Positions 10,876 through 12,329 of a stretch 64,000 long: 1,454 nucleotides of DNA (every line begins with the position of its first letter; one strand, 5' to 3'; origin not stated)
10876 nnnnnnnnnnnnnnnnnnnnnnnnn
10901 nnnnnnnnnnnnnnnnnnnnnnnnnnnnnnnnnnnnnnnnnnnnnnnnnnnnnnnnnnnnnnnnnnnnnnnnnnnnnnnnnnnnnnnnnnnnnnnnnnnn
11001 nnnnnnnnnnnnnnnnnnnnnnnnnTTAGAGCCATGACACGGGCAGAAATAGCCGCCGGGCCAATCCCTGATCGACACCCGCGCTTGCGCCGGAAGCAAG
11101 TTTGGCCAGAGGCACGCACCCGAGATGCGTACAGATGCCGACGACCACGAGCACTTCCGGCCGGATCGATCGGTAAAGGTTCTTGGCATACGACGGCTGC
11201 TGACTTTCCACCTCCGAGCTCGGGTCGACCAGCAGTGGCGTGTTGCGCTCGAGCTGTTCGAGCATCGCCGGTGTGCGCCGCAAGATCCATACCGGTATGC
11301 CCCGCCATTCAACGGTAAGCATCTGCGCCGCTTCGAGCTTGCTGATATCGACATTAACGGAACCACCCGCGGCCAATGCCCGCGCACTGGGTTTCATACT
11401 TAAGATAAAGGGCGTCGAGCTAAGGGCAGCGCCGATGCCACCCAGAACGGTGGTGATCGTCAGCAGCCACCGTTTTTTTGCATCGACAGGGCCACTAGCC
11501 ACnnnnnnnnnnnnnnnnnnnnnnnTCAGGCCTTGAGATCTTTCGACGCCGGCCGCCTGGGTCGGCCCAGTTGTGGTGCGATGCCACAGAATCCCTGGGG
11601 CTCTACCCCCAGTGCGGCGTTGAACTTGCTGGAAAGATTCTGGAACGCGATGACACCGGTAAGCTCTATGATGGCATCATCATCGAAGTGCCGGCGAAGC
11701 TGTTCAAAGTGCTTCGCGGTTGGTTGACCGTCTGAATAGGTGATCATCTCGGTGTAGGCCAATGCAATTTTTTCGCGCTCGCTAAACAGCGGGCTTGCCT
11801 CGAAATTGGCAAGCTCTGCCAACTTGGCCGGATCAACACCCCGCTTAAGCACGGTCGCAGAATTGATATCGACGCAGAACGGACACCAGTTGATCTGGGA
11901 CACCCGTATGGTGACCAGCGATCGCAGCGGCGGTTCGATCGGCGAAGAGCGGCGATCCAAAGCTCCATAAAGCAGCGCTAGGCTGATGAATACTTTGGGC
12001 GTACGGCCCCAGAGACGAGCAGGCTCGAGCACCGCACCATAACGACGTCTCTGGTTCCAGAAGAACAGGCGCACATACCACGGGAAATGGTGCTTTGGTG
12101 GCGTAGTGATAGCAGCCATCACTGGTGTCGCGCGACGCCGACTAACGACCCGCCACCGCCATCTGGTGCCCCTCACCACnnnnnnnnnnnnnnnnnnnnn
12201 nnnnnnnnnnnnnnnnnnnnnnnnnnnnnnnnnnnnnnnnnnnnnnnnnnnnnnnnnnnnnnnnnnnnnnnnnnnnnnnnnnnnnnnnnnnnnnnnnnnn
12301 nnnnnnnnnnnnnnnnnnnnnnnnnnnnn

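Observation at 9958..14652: Promoter-D operon: a candidate periplasmic redox/chaperone module under a metal sensor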

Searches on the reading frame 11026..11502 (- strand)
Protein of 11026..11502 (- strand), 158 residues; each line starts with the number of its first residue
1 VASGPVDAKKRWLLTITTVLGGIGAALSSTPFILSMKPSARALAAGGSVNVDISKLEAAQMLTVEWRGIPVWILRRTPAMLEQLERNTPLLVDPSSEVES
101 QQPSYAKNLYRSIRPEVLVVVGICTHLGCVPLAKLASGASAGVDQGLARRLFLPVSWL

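Call 3: search_protein_families(library=pfam, proteins=[window:11026-11502:-], max_evalue=0.01)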
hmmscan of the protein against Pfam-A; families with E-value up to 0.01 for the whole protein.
window:11026-11502:- (158 aa): 1 family
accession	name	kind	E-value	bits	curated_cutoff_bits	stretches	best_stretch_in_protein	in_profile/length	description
PF10399.14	UCR_Fe-S_N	-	0.0014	18.5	24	1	13-39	15-41/41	Ubiquitinol-cytochrome C reductase Fe-S subunit TAT signal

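Call 4: search_protein_families(library=ncbifam, proteins=[window:11026-11502:-], max_evalue=0.01)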
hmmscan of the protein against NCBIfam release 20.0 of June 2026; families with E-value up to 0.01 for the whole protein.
window:11026-11502:- (158 aa): 1 family
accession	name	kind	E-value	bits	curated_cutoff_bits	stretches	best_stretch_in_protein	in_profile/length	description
TIGR01416.1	Rieske_proteo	equivalog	3.7e-38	131.3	97.4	1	9-136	3-128/176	ubiquinol-cytochrome c reductase iron-sulfur subunit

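Call 30: find_encoding_contigs(protein=window:11029-11502:-, flank=3000, max_places=8)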
Protein seq(158 aa) (158 aa): 1 contig read that carries it; 1 place shown.
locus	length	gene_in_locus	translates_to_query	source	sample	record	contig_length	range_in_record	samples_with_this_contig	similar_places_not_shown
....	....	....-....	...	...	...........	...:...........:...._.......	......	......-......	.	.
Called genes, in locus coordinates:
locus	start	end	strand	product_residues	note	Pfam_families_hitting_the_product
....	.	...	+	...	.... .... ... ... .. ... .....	-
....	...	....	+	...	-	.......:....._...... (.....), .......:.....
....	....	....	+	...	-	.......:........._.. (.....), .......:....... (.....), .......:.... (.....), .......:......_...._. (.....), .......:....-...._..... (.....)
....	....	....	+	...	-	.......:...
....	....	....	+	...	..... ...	-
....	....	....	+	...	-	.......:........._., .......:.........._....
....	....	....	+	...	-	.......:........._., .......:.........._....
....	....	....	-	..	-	-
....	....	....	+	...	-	-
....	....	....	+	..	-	-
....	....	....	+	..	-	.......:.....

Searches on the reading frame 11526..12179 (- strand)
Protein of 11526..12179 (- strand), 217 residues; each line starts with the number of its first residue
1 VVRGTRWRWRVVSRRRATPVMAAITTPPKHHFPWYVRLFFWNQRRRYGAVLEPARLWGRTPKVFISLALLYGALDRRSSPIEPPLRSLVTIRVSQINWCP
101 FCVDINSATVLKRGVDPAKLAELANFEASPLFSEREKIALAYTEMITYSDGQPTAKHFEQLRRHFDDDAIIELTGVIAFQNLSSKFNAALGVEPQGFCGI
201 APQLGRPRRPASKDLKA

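Call 3: search_protein_families(library=pfam, proteins=[window:11526-12179:-], max_evalue=0.01)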
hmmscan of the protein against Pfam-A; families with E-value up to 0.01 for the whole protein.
window:11526-12179:- (217 aa): 1 family
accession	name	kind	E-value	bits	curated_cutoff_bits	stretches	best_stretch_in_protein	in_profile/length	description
PF02627.25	CMD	-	3.9e-12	46.4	23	1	71-144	11-83/84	Carboxymuconolactone decarboxylase family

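Call 4: search_protein_families(library=ncbifam, proteins=[window:11526-12179:-], max_evalue=0.01)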
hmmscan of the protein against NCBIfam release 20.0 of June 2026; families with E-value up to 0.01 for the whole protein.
window:11526-12179:- (217 aa): 4 families
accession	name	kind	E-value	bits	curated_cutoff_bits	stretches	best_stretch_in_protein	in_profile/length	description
NF053654.1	GroundWater_YciW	equivalog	4.7e-37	127.5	310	1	22-196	2-175/179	YciW-related (seleno)protein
TIGR01926.1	peroxid_rel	subfamily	6.8e-10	39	81.8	1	86-194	66-175/178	peroxidase-related enzyme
TIGR00778.1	ahpD_dom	domain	1.3e-07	31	27.8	1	85-127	7-49/51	alkylhydroperoxidase AhpD family core domain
TIGR04169.1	perox_w_seleSAM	hypoth_equivalog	0.0014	18.7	120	1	86-123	44-81/109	arsenosugar biosynthesis-associated peroxidase-like protein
